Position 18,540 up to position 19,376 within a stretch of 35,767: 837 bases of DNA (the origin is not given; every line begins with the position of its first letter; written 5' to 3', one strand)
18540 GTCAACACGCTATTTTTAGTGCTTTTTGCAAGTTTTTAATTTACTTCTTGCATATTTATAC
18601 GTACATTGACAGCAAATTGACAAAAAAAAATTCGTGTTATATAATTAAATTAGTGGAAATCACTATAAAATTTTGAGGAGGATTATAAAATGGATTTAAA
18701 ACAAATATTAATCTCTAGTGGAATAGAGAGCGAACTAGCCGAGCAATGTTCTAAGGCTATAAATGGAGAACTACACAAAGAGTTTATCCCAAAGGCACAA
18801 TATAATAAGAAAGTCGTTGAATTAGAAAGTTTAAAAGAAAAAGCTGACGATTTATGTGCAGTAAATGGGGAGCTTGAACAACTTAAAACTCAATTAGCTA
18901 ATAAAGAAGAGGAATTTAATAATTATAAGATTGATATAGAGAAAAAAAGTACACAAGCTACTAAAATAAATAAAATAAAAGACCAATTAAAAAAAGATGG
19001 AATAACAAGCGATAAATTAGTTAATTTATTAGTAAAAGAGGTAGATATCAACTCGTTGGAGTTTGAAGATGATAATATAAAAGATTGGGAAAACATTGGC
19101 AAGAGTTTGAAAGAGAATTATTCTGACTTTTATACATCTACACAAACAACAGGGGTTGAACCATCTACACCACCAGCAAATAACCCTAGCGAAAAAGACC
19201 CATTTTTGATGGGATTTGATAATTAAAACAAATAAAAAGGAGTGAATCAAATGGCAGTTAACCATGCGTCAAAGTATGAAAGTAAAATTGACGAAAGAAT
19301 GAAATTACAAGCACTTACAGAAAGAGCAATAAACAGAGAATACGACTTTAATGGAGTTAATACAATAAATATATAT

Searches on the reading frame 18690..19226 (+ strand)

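Call 13: search_protein_families(library=phrogs, proteins=[window:18690-19226:+], max_evalue=0.01)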
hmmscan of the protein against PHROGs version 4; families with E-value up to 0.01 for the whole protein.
window:18690-19226:+ (178 aa): 1 family
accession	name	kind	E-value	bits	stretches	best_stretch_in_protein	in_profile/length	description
phrog_194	-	head and packaging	2.7e-18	67.8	1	1-172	20-197/335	head scaffolding protein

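Call 14: search_protein_families(library=pfam, proteins=[window:18690-19226:+], max_evalue=0.01)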
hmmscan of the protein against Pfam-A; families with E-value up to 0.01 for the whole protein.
window:18690-19226:+ (178 aa): 3 families
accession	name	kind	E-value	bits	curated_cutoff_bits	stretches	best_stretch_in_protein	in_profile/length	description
PF06810.17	Phage_scaffold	-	2e-15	57.6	35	1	3-165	2-166/170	Phage capsid assembly scaffolding protein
PF09074.15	Mer2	-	0.0021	18.4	27.7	1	43-109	35-100/193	Mer2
PF10883.13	DUF2681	-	0.0063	17.2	28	0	46-104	24-85/90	Protein of unknown function (DUF2681)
